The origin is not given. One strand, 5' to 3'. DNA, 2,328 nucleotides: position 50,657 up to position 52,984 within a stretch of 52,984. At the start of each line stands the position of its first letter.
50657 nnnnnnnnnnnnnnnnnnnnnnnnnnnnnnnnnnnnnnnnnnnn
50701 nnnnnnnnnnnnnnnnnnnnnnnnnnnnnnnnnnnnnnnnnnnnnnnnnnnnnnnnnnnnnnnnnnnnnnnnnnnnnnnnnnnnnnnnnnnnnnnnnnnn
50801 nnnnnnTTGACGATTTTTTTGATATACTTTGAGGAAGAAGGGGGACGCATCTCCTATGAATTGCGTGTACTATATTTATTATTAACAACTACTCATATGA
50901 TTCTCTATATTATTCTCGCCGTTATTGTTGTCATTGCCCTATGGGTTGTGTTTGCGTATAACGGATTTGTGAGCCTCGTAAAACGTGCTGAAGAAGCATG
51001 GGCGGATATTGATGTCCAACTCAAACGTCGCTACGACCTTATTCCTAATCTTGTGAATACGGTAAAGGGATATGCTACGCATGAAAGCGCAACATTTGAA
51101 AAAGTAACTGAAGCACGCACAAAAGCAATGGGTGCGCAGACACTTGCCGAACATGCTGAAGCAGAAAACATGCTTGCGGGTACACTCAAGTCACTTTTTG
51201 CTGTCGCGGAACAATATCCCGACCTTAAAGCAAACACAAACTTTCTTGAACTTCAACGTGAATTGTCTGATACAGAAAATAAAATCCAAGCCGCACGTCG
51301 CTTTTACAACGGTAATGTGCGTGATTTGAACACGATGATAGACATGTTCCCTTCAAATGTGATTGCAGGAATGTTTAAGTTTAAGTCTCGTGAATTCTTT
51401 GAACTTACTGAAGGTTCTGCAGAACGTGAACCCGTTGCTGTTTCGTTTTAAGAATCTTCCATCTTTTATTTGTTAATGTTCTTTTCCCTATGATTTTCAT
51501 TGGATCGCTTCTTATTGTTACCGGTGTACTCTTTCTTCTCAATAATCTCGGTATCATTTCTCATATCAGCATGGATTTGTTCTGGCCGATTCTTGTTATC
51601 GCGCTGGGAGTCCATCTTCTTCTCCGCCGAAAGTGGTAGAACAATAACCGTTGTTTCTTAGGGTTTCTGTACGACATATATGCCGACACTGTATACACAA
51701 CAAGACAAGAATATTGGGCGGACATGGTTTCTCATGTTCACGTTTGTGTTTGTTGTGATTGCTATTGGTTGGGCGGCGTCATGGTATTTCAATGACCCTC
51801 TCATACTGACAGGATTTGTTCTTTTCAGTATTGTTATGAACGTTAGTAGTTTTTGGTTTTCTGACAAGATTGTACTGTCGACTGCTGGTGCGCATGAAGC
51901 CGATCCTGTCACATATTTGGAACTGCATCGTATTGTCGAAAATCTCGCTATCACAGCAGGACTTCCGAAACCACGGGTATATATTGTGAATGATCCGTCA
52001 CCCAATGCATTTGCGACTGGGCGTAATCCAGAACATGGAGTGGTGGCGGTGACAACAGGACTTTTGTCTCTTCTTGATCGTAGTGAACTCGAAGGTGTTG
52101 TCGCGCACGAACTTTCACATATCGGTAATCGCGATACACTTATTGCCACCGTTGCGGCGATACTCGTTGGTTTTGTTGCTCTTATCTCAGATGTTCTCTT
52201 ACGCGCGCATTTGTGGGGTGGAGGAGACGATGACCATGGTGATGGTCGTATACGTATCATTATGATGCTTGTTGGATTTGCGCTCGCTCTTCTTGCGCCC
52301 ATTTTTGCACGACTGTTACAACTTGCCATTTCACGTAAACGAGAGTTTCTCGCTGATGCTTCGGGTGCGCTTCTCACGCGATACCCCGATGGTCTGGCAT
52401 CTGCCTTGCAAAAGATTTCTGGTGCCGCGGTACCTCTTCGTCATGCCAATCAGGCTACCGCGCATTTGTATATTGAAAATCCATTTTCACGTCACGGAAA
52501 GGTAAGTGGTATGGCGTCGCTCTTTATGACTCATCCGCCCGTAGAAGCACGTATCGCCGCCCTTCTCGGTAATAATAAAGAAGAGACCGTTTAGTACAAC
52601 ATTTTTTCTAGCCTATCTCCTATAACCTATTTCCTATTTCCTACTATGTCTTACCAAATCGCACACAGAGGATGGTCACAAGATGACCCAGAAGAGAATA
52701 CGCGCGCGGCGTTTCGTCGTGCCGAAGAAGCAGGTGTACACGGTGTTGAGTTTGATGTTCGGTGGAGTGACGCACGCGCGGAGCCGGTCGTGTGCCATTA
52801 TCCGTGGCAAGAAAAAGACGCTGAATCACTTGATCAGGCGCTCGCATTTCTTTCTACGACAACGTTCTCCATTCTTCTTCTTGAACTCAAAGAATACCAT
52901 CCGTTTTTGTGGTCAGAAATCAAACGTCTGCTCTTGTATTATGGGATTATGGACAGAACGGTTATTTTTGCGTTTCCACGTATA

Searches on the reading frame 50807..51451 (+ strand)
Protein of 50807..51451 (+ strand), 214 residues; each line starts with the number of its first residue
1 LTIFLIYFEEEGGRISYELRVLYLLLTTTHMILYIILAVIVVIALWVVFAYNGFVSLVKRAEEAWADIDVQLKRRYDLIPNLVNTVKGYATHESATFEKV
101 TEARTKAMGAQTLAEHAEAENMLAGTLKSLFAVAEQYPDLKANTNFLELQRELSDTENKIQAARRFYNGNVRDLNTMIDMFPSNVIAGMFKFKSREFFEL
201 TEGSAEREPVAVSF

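Call 72: search_protein_families(library=pfam, proteins=[window:50807-51451:+])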
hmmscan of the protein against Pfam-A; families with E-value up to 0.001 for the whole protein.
window:50807-51451:+ (214 aa): 1 family
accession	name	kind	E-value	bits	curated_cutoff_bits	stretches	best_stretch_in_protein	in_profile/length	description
PF04011.17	LemA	-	6.8e-63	211.4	26.2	1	64-214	1-149/149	LemA family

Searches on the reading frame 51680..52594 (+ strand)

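Call 14: search_protein_families(library=pfam, proteins=[window:51680-52594:+])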
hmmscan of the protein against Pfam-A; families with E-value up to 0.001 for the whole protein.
window:51680-52594:+ (304 aa): 1 family
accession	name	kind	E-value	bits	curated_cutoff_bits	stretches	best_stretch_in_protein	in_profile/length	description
PF01435.24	Peptidase_M48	-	1.2e-33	116.9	20.3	1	81-296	6-183/186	Peptidase family M48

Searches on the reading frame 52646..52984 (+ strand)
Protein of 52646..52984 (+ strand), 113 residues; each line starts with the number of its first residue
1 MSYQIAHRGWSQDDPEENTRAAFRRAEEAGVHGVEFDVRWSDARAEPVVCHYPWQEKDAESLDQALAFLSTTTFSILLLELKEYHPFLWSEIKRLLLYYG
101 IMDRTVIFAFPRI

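Call 14: search_protein_families(library=pfam, proteins=[window:52647-52982:+])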
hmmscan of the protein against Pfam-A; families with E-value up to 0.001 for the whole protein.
window:52647-52982:+ (112 aa): 0 families

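Call 72: search_protein_families(library=pfam, proteins=[window:52646-52984:+])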
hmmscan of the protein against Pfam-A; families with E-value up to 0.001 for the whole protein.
window:52646-52984:+ (113 aa): 1 family
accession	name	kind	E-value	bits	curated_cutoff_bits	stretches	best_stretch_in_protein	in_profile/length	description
PF03009.23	GDPD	-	4.6e-07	30.6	23.6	1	7-51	1-43/244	Glycerophosphoryl diester phosphodiesterase family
